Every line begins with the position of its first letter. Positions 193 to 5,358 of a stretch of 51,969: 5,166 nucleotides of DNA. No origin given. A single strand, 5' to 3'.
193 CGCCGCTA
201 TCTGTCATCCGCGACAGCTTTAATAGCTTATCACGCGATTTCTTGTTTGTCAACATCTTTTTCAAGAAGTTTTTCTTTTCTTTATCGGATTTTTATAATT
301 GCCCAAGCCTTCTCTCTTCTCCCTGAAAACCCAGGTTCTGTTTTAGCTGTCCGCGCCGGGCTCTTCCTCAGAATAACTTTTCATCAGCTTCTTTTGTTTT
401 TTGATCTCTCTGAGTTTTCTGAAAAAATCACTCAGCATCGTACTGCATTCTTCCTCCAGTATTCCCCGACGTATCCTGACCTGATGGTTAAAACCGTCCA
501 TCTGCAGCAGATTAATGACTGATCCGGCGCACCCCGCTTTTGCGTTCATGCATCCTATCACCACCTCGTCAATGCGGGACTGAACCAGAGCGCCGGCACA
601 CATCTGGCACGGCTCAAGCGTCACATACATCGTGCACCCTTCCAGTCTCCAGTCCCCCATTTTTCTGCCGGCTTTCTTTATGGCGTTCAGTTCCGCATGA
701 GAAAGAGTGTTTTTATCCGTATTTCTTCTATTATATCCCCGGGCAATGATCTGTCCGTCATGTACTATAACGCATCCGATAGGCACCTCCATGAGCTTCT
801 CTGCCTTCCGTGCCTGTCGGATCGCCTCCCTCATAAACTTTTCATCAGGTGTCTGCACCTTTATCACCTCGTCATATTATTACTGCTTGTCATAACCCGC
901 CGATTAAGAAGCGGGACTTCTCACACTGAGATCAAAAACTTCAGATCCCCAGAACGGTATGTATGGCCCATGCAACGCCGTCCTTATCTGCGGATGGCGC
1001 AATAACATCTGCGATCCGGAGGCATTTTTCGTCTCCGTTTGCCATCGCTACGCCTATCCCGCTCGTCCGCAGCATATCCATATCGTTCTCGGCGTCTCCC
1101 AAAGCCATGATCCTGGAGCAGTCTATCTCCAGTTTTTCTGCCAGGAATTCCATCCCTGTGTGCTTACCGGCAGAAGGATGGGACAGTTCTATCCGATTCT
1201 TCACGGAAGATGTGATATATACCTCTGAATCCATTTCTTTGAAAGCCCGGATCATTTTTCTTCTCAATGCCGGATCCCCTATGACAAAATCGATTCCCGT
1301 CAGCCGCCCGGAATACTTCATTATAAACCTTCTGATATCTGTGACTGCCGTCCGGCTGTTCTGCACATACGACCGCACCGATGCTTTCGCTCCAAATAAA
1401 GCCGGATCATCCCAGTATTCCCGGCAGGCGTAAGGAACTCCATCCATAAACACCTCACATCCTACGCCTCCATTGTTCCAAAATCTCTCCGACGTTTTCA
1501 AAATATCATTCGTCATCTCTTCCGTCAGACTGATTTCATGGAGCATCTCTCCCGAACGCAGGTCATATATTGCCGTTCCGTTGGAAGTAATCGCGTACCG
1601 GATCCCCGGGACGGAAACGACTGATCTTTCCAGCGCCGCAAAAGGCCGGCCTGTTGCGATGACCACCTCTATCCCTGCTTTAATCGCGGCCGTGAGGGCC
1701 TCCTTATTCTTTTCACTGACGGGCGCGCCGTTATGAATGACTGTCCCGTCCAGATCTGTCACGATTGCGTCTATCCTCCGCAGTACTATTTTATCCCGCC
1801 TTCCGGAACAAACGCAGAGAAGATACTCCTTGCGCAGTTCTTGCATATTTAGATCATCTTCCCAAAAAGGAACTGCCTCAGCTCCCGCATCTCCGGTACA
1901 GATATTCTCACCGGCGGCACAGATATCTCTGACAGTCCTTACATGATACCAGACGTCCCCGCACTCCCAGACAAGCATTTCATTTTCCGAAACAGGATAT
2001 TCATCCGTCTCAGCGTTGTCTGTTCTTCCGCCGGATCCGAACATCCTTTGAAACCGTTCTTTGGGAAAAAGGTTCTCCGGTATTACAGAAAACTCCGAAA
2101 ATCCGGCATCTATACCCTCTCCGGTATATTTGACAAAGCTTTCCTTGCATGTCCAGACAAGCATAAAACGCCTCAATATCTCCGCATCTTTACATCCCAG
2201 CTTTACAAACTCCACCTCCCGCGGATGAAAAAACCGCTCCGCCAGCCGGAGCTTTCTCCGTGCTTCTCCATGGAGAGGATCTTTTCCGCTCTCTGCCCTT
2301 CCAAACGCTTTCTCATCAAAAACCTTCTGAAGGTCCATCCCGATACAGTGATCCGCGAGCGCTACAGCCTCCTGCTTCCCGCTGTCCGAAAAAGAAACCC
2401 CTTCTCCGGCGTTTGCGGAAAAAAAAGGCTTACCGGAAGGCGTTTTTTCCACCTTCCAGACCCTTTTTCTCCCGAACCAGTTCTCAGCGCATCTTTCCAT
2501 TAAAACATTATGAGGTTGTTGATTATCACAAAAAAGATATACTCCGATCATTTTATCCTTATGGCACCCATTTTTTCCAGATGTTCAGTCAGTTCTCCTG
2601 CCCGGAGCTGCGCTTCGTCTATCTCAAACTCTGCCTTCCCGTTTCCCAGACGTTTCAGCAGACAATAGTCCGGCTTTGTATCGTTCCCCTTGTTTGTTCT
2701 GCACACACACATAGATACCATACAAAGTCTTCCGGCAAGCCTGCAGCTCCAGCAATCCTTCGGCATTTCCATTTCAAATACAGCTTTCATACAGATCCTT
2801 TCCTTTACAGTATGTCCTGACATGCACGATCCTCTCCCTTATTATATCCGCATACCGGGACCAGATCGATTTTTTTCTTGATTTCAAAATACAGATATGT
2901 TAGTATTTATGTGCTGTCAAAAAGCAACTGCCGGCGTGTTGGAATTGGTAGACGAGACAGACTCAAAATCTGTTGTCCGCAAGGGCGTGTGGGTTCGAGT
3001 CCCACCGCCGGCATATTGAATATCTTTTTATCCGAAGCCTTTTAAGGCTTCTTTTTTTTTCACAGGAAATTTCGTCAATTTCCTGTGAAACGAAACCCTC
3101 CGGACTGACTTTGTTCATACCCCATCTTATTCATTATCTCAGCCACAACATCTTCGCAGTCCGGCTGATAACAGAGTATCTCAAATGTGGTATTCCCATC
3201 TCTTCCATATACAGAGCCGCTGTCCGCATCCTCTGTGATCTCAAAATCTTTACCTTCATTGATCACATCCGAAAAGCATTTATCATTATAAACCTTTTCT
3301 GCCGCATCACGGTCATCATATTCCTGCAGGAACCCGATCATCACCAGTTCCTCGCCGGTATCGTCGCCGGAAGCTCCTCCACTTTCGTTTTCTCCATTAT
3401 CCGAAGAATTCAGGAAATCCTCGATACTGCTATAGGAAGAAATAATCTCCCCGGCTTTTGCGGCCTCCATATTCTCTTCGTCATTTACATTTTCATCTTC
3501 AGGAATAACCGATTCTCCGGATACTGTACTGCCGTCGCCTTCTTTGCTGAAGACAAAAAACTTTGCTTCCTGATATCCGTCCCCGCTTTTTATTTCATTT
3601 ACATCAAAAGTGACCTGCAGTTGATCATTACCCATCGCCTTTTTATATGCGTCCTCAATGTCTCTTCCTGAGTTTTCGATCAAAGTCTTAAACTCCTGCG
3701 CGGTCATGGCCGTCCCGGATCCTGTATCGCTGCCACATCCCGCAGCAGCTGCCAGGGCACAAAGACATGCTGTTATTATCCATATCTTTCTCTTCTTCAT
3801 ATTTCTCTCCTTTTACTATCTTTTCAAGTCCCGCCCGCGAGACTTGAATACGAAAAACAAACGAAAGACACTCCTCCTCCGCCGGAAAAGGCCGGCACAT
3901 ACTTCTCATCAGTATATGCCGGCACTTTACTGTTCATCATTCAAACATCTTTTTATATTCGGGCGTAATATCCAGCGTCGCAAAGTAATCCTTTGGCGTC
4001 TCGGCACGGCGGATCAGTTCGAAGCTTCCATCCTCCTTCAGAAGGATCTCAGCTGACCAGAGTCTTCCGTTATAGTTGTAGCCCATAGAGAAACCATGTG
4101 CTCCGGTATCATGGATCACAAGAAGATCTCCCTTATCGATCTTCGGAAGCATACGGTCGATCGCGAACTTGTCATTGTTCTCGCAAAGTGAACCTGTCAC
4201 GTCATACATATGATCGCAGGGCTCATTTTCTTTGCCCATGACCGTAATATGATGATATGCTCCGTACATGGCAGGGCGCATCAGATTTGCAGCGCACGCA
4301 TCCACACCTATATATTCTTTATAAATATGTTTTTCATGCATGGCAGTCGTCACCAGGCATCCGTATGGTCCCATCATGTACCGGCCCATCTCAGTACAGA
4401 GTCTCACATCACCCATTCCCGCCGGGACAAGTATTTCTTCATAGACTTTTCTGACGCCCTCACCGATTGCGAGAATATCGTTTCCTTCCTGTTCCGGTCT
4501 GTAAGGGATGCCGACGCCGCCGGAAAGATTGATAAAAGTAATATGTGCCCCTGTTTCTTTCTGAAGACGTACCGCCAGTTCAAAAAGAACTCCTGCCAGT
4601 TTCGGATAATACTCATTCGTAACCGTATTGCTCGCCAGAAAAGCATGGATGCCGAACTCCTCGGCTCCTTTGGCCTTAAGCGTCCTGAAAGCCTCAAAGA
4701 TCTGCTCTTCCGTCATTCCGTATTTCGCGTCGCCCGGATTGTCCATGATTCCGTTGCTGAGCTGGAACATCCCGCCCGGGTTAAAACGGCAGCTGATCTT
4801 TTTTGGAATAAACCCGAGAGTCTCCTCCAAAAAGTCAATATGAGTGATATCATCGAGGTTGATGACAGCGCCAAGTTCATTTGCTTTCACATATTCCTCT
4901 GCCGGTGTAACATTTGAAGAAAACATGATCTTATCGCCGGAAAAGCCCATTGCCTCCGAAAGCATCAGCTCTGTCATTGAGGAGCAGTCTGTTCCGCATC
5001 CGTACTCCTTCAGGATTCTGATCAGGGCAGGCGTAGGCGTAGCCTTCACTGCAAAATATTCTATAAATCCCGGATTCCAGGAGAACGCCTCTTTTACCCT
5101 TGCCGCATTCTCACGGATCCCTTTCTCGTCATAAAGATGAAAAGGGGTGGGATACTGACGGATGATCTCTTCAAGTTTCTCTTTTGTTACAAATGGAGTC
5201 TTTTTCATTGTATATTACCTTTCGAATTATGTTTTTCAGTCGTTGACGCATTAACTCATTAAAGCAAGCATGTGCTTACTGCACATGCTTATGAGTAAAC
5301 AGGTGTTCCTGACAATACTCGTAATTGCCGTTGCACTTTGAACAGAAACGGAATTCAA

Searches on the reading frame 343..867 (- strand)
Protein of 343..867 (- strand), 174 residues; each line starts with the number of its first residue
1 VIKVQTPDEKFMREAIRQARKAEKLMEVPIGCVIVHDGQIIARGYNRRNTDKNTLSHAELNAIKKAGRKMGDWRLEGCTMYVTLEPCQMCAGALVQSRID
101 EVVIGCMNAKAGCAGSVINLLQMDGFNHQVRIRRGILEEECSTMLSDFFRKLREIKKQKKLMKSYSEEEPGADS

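Call 9: search_protein_families(library=pfam, proteins=[window:343-867:-], max_evalue=0.00001)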
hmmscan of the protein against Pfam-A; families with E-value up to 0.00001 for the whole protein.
window:343-867:- (174 aa): 3 families
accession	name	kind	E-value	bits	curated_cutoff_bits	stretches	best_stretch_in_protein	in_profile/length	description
PF14437.12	MafB19-deam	-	1.6e-54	184.1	27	1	8-153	3-142/142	MafB19-like deaminase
PF00383.29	dCMP_cyt_deam_1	-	1.4e-35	121.7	25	1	7-106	3-102/102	Cytidine and deoxycytidylate deaminase zinc-binding region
PF14439.12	Bd3614-deam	-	2.5e-09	37.6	38.5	1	33-96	14-76/113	Bd3614-like deaminase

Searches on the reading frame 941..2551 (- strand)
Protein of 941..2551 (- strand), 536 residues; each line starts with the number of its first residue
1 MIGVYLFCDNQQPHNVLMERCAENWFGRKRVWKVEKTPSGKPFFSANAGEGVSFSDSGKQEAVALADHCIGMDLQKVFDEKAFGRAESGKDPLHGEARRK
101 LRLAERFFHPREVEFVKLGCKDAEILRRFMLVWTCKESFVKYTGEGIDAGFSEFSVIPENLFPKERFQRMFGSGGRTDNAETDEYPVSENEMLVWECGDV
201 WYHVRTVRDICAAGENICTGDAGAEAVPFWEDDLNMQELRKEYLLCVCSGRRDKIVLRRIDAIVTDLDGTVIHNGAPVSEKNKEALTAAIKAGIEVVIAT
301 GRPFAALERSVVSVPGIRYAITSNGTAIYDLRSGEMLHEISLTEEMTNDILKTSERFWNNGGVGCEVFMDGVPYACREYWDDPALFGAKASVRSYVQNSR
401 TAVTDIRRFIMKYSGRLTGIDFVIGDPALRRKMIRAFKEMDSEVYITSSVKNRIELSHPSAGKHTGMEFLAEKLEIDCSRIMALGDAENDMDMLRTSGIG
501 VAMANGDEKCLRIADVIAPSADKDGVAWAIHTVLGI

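Call 9: search_protein_families(library=pfam, proteins=[window:941-2551:-], max_evalue=0.00001)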
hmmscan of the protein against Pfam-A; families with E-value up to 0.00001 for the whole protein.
window:941-2551:- (536 aa): 4 families
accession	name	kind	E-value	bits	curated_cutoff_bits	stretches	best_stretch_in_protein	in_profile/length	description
PF08282.18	Hydrolase_3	-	2.1e-45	155.9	20.9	1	263-530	1-255/255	haloacid dehalogenase-like hydrolase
PF05116.19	S6PP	-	1.2e-13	51.7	20.3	1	437-512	140-215/247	Sucrose-6F-phosphate phosphohydrolase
PF01648.25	ACPS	-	2.3e-10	41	25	1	98-159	17-79/111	4'-phosphopantetheinyl transferase superfamily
PF00702.32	Hydrolase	-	9.5e-07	29.8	26.4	0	463-498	156-191/191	haloacid dehalogenase-like hydrolase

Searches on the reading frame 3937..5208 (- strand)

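Call 9: search_protein_families(library=pfam, proteins=[window:3937-5208:-], max_evalue=0.00001)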
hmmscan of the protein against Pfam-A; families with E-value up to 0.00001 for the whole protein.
window:3937-5208:- (423 aa): 2 families
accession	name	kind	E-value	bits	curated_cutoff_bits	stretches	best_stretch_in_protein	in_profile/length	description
PF02784.22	Orn_Arg_deC_N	-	1.7e-25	90.3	23.4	1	31-279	4-246/247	Pyridoxal-dependent decarboxylase, pyridoxal binding domain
PF00278.28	Orn_DAP_Arg_deC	-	3e-17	63.1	23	1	281-369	6-95/95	Pyridoxal-dependent decarboxylase, C-terminal sheet domain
